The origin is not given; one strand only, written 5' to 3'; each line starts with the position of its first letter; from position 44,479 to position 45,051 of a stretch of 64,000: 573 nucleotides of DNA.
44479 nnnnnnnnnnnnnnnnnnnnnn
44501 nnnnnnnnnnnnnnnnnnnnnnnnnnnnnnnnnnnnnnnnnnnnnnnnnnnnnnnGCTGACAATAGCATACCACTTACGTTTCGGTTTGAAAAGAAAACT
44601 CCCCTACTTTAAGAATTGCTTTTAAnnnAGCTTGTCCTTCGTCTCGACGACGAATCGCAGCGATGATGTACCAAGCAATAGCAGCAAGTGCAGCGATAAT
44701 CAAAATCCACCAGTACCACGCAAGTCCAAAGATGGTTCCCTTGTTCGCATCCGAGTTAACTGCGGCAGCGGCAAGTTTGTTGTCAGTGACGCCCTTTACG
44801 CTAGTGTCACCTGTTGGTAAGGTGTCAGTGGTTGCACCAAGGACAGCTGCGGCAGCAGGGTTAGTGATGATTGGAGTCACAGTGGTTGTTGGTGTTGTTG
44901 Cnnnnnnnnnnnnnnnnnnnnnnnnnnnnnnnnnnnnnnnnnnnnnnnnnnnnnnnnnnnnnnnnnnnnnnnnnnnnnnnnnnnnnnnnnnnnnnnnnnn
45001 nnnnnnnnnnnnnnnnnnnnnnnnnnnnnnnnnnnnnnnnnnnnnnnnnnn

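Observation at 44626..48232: Shared C-terminal signal (AAVLGA...G-x-x-IFG[LV]AWYWW-TM-basic) on two otherwise unrelated surface proteins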

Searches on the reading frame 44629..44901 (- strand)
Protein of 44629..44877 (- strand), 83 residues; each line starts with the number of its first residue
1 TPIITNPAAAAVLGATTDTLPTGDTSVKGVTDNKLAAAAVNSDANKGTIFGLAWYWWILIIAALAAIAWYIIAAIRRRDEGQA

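Call 9: search_protein_families(library=ncbifam, proteins=[window:44629-44877:-], max_evalue=10)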
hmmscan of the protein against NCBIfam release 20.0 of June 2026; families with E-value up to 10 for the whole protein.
seq(83 aa): 3 families
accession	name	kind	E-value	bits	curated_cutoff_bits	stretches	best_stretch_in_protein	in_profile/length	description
NF052523.2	TafF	equivalog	0.0022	17.2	420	1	6-73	230-299/379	TafF family fimbrial protein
NF010185.0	PRK13664.1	equivalog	0.025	14.6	98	1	52-80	4-32/65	hypothetical protein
TIGR02717.1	AcCoA-syn-alpha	equivalog_domain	0.045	12.4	567.15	1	4-61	4-61/447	acetate--CoA ligase alpha subunit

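Call 10: find_homologous_proteins(query=A1, max_evalue=10)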
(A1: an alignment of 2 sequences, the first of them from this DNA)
Query A1 (2 sequences) (83 aa, profile of the alignment): 4 proteins with E <= 10 among 897 candidates.
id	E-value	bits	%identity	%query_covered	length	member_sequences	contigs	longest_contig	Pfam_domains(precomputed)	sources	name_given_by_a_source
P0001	3.9e-23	99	72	88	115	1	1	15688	-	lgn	-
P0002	2.2e-21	94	66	99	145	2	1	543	-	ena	-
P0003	4.7e-16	76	32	75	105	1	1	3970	-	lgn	-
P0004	3.6e-11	61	53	95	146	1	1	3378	-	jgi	jgi:hypothetical protein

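Call 13: find_encoding_contigs(protein=P0001, flank=10000, max_places=4)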
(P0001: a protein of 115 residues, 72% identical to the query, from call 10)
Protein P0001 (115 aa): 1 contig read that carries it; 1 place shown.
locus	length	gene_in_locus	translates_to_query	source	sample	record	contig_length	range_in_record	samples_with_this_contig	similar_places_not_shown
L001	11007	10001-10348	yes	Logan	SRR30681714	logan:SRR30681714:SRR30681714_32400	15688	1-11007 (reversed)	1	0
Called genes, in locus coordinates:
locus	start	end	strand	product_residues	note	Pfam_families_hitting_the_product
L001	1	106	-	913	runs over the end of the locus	PF12708:Pect-lyase_RHGA_epim, PF05048:NosD (weak), PF13229:Beta_helix (weak), PF05048:NosD, PF13229:Beta_helix, PF05048:NosD (weak)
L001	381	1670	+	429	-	PF02491:SHS2_FTSA, PF06723:MreB_Mbl, PF11104:PilM_2 (weak), PF14450:FtsA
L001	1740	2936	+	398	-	PF00091:Tubulin, PF12327:FtsZ_C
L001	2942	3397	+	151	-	PF22811:Zn_ribbon_NrdR, PF03477:ATP-cone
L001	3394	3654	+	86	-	-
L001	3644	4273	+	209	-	PF07884:VKOR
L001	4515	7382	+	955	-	PF00133:tRNA-synt_1, PF09334:tRNA-synt_1g (weak), PF13603:tRNA-synt_1_2 (weak), PF08264:Anticodon_1, PF19302:DUF5915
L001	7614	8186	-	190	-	-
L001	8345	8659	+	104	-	-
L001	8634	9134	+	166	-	PF10502:Peptidase_S26 (weak)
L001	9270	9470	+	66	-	-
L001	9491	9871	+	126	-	PF06262:Zincin_1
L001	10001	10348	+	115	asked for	-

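Call 14: find_encoding_contigs(protein=P0003, flank=10000, max_places=4)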
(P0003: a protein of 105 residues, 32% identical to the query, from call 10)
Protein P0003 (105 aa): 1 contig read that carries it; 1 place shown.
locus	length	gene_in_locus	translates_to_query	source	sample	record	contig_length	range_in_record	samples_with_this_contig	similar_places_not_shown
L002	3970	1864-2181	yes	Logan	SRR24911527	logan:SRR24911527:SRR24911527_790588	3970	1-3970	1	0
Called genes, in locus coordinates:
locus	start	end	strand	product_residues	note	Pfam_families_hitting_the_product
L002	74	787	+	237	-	PF01988:VIT1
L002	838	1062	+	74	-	-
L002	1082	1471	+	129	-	PF06262:Zincin_1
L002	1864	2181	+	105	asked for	-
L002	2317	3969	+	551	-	?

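Call 16: find_related_loci(query=A2, collection=genome_contigs, flank=10000)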
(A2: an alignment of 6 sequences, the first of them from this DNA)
Query A2 (83 aa) in genome_contigs; peptide patterns used: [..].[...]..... (x = any residue, [..] = any of these).
147 stretches matched a pattern; 56 encode a relative of the query (tblastn E <= 1e-3); 56 distinct loci.
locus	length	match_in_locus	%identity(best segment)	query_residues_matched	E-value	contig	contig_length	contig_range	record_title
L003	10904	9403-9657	79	1-82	1e-25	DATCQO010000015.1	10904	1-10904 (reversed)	MAG TPA_asm: Candidatus Microsaccharimonas sp. isolate SMAG_U7255 k141_91846, whole genome shotgun sequence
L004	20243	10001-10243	52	1-82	1e-18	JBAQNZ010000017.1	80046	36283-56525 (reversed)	MAG: Candidatus Microsaccharimonas sp. isolate MFD12002_ilm_asm_bin22 k127_83468, whole genome shotgun sequence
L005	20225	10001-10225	49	2-82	2e-18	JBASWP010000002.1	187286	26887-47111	MAG: Candidatus Microsaccharimonas sp. isolate MFD03231_ilm_asm_bin55 k127_131287, whole genome shotgun sequence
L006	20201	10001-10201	54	10-78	5e-18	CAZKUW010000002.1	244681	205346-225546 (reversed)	MAG TPA_asm: uncultured Candidatus Saccharibacteria bacterium isolate SRP292972_co3_77 genome assembly, contig: NODE_71_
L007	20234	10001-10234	68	7-82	7e-18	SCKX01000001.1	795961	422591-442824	MAG: Candidatus Microsaccharimonas sossegonensis isolate AMD02 draft003, whole genome shotgun sequence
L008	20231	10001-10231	50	2-83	2e-17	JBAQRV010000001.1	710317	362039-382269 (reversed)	MAG: Candidatus Microsaccharimonas sp. isolate MFD12000_ilm_asm_bin21 k127_2025, whole genome shotgun sequence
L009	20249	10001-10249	46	2-78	1e-14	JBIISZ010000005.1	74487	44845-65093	MAG: Candidatus Saccharimonadales bacterium isolate ME2004-06-11_3300042997_group2_bin138 Rohwer_bin1547_scaffold_157_c1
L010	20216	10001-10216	59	8-79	3e-14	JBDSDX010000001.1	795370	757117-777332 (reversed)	MAG: Candidatus Saccharimonadales bacterium isolate cluster1_bin.191 k127_10848304, whole genome shotgun sequence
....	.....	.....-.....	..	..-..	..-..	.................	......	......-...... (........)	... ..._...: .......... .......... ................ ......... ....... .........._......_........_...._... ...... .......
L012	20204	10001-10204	47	12-80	4e-12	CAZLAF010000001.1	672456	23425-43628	MAG TPA_asm: uncultured Candidatus Saccharibacteria bacterium isolate binchicken_co173_115 genome assembly, contig: NODE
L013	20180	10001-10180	44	18-79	4e-12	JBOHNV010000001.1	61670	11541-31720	MAG: Candidatus Microsaccharimonas sp. isolate SD8049_metabat2.bin.6 NODE_3_length_61670_cov_1.223096, whole genome shot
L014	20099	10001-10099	67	48-80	7e-12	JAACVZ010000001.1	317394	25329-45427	MAG: Candidatus Saccharibacteria bacterium isolate CG_2015-01t_48_29 CG_2015-01t_curated_scaffold_4, whole genome shotgu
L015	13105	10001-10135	54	31-78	1e-11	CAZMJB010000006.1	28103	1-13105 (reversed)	MAG TPA_asm: uncultured Candidatus Saccharibacteria bacterium isolate SRP329715_co2_366 genome assembly, contig: NODE_34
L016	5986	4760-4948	46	12-79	2e-11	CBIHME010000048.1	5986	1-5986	MAG TPA_asm: uncultured bacterium isolate SRR17255032_binner12_Refined_22 genome assembly, contig: ERZ27337163.2651, who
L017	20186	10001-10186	42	18-78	4e-11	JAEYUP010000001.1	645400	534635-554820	MAG: Candidatus Parcubacteria bacterium isolate OH_CBlB_173 k127_2475498, whole genome shotgun sequence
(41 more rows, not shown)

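Call 25: find_homologous_proteins(query=A3, max_evalue=1)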
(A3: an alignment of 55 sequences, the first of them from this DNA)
Query A3 (55 sequences) (91 aa, profile of the alignment): 7 proteins with E <= 1 among 7056 candidates.
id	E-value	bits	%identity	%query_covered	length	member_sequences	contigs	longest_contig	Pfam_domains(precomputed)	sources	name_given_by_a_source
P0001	2.2e-21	94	72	80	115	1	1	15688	-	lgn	-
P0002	1.7e-20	91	62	100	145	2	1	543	-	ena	-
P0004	1.1e-15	75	54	88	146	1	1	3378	-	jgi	jgi:hypothetical protein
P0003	2.1e-13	68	29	86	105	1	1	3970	-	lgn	-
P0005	1.1e-10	59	34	42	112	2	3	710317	-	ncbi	ncbi:MAG: hypothetical protein WAV04_01880 [Candidatus Microsaccharimonas sp.]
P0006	2.4e-10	58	26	47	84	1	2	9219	-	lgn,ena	-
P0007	9.0e-7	47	37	33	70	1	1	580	-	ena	-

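Call 37: search_protein_representatives(alignment_id=A4)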
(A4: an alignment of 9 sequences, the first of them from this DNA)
Query: 9 sequences, 75 profile positions. Proteins with E-value up to 0.001 (for the whole library): 885; up to 1e-10: 149; up to 1e-30: 0. The best 150 are listed.
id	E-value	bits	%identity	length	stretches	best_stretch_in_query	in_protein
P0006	1.8e-25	104.6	-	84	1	1-73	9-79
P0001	4.0e-24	100.3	-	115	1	5-72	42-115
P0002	1.2e-23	98.8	-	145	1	4-72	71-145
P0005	3.3e-22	94.2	-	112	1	1-73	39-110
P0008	4.9e-22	93.6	-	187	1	1-74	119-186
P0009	1.1e-20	89.3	-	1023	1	3-72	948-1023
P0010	1.3e-20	89.1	-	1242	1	4-72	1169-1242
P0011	1.5e-20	88.9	-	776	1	1-72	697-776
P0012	4.6e-20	87.3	-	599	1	5-70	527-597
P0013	9.1e-20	86.4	-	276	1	1-72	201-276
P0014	1.1e-19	86.1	-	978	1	4-71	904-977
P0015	1.5e-19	85.6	-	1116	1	1-71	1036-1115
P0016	1.9e-19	85.3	-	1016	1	2-72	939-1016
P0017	3.7e-19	84.4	-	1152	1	4-72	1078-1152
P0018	3.7e-19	84.4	-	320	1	3-71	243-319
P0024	4.1e-18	81.1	-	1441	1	1-70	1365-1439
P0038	4.3e-16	74.6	-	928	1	5-70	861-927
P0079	8.0e-13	64.1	-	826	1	5-71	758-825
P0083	1.0e-12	63.7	-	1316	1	5-64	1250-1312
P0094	3.8e-12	62.0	-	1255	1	6-71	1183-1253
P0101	5.2e-12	61.5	-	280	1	5-69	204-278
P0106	7.0e-12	61.1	-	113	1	6-68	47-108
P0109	8.7e-12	60.8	-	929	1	4-71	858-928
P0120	1.7e-11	59.9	-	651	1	6-69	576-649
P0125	2.1e-11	59.6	-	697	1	12-70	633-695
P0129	3.0e-11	59.1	-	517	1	11-67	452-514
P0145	6.8e-11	57.9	-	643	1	5-72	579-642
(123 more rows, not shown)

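Call 41: find_encoding_contigs(protein=P0101, flank=10000, max_places=4)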
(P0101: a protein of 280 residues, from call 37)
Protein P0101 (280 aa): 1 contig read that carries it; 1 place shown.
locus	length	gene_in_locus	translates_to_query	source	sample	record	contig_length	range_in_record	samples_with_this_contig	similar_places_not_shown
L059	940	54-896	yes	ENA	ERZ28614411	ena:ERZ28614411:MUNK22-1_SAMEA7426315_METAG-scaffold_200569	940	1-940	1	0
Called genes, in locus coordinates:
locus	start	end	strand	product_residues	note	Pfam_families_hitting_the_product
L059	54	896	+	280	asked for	-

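Call 42: find_encoding_contigs(protein=P0120, flank=10000, max_places=4)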
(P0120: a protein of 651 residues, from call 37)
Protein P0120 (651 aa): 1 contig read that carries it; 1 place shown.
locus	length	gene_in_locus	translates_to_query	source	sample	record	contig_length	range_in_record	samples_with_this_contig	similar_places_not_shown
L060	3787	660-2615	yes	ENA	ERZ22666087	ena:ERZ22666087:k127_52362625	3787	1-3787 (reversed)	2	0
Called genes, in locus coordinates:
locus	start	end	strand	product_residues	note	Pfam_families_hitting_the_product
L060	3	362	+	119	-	?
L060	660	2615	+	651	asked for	PF19077:Big_13 (faint)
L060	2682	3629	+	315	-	PF00188:CAP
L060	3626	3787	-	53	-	?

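Call 52: search_protein_families(library=pfam, proteins=[window:44629-44877:-], max_evalue=10)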
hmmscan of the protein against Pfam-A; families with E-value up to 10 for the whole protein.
seq(83 aa): 2 families
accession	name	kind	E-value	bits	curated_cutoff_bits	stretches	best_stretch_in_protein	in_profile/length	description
PF12669.12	FeoB_associated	-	0.13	13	27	1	58-78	3-23/44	FeoB-associated Cys-rich membrane protein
PF14316.11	DUF4381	-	0.23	12.2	27.2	1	52-79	17-45/145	Domain of unknown function (DUF4381)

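Call 63: list_cluster_members(proteins=[P0009, P0038, P0079, P0094, P0109, P0125, P0129, P0145, P0083, P0106])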
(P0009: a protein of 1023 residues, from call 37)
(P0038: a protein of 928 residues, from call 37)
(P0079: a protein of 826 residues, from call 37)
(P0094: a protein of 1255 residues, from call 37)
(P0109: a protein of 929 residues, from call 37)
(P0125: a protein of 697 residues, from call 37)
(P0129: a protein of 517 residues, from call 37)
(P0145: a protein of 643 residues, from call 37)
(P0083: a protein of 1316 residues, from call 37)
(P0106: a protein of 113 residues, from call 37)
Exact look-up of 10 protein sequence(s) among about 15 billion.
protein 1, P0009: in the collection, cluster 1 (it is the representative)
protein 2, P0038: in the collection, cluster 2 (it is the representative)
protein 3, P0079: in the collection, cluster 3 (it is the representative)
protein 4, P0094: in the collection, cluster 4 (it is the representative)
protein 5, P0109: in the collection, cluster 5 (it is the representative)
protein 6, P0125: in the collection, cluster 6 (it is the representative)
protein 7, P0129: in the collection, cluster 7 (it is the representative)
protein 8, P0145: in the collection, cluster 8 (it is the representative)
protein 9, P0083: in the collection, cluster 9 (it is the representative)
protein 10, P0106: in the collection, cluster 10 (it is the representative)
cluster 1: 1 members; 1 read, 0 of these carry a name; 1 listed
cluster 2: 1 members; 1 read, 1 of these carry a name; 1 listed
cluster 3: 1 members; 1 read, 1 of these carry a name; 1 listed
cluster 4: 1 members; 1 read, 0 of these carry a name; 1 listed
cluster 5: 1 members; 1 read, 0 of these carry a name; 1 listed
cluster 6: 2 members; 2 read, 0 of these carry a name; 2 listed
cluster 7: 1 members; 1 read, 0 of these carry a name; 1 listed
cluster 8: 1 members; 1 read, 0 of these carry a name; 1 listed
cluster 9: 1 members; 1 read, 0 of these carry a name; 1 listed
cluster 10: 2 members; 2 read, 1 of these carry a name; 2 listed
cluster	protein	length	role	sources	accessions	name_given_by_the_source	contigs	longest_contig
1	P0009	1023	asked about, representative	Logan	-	-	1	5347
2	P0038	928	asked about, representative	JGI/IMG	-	hypothetical protein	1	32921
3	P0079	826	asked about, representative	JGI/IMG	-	hypothetical protein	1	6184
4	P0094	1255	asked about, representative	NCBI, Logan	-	-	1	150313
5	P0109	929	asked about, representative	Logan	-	-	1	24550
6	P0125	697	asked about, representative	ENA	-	-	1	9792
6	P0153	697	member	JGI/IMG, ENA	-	-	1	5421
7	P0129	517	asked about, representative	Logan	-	-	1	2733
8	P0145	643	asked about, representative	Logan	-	-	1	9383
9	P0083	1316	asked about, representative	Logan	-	-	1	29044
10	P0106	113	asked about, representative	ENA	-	-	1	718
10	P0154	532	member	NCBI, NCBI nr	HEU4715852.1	MAG TPA: Ig-like domain-containing protein, partial [Candidatus Saccharimonadales ... | Ig-like domain-containing protein [Candidatus Saccharimonadales bacterium]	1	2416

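Call 66: predict_structure(alignment_id=A4)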
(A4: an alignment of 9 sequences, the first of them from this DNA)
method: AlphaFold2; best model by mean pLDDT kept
length: 83 residues; sequences in the alignment: 9
mean_pLDDT: 62.9   pTM: 0.32
mean pLDDT of the five models: 62.9, 61.2, 60.4, 59.9, 59.2
residues with pLDDT >= 90: 16; 70-90: 16; 50-70: 12; < 50: 39
segments of 3 or more residues with pLDDT < 50: 1-4, 9-41
pLDDT, mean of each block of 10 residues (from residue 1): 48 41 44 47 59 87 96 83 58
secondary structure, 60 per line:
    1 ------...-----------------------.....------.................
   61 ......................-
elements in order: H33-37 H44-82
